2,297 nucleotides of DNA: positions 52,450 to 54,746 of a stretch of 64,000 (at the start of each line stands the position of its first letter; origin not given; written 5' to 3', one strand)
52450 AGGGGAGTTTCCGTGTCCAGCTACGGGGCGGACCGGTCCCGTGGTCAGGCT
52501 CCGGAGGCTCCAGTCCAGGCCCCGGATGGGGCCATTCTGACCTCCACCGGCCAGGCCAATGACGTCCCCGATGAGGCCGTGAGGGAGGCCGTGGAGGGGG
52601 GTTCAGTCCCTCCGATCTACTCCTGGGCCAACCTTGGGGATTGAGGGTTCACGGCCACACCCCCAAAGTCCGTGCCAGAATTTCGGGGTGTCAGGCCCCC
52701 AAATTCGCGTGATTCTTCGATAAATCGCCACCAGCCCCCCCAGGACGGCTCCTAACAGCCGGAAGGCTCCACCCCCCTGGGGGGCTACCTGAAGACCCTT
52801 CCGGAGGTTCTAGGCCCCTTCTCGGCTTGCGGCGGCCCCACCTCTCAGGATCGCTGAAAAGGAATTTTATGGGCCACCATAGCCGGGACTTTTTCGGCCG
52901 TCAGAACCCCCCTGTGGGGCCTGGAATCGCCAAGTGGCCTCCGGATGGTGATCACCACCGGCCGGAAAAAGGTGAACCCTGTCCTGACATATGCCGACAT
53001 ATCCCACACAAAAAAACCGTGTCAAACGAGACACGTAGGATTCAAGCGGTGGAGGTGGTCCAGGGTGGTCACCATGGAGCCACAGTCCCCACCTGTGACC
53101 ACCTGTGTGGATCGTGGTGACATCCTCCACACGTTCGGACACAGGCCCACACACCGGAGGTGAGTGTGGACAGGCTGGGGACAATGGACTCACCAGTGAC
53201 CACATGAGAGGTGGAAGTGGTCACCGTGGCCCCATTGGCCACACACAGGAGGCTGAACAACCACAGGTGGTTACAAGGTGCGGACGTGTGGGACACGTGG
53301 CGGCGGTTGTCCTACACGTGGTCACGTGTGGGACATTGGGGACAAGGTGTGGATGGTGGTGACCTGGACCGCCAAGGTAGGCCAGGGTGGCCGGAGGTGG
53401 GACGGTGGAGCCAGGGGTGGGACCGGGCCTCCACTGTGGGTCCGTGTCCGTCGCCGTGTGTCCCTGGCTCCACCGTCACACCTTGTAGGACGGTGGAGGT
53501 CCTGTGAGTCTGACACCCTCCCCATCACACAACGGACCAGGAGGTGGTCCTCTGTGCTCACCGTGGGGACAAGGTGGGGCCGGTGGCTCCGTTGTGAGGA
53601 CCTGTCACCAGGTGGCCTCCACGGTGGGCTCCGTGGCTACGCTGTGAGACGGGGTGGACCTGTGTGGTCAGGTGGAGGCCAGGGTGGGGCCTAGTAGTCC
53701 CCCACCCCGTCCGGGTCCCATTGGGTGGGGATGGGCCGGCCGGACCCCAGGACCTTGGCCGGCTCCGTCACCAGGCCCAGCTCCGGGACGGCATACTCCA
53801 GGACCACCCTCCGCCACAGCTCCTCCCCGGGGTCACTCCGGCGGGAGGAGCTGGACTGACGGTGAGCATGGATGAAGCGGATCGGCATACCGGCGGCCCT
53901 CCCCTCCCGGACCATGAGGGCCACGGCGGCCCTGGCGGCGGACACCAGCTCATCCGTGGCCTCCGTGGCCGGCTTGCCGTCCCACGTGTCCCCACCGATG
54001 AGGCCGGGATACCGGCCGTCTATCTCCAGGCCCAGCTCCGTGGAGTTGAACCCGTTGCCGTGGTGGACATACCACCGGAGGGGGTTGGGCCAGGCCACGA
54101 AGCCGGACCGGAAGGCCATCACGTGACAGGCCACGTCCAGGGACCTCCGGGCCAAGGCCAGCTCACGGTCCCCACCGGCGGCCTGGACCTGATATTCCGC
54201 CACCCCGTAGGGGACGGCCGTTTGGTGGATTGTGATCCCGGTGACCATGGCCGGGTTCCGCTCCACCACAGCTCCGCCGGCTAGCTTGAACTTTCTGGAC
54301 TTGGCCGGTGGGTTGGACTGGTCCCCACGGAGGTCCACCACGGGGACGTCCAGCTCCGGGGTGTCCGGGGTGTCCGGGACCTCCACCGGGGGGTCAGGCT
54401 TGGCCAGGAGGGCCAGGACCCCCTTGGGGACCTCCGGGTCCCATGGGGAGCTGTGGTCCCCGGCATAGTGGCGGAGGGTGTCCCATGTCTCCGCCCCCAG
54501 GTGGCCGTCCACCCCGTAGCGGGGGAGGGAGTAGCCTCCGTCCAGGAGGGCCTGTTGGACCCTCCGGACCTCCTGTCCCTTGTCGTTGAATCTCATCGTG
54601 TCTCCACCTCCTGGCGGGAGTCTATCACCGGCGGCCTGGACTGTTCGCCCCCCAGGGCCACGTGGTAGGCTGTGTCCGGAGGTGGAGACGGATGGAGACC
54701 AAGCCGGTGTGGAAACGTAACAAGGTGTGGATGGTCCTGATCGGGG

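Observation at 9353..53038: A ~375-bp diverged, essentially indel-free inverted repeat brackets the 43-kb non-structural block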

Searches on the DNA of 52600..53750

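Call 80: search_rna_families(source=window, start=52600, end=53750, threshold=evalue, max_evalue=5)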
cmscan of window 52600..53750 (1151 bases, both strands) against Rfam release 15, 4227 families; matches with E-value up to 5: 10.
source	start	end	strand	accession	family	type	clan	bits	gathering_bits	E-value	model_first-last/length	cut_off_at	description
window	53395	53483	-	RF03964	mir-H1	Gene; miRNA;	-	24.8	97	0.19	1-85/85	no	mir-H1 microRNA precursor family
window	53394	53484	+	RF03629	mir-641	Gene; miRNA;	-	24.1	100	0.071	1-98/98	no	mir-641 microRNA precursor family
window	53392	53486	+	RF03349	mir-3151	Gene; miRNA;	-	21.4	83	0.89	1-85/85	no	mir-3151 microRNA precursor family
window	53395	53483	-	RF03349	mir-3151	Gene; miRNA;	-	20.4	83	1.5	13-73/85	no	mir-3151 microRNA precursor family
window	53400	53478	+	RF00983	mir-662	Gene; miRNA;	-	20.2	88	1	1-82/82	no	mir-662 microRNA precursor family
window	53395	53483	-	RF01695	C4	Gene; antisense;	CL00128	19.8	45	0.7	1-87/87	no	C4 antisense RNA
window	53368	53437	+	RF03169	c-di-GMP-II-GAG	Cis-reg; riboswitch;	CL00127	19.7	40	0.73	1-86/86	no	c-di-GMP-II-GAG riboswitch aptamer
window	53613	53680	+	RF03352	mir-4869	Gene; miRNA;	-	17.8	70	1.5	1-78/78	no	mir-4869 microRNA precursor family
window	53091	53159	-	RF00709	mir-455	Gene; miRNA;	-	16.7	70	1.3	1-84/84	no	mir-455 microRNA precursor family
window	52840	52908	+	RF00989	mir-492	Gene; miRNA;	-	15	76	3.2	1-75/75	no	mir-492 microRNA precursor family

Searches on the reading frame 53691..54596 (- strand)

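Call 57: search_protein_families(library=pfam, proteins=[window:53691-54596:-], max_evalue=0.001)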
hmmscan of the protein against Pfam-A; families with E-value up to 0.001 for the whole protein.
window:53691-54596:- (301 aa): 1 family
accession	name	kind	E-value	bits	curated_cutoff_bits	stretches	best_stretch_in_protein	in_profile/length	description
PF01510.30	Amidase_2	-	2.3e-07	31.6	26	1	118-258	5-131/131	N-acetylmuramoyl-L-alanine amidase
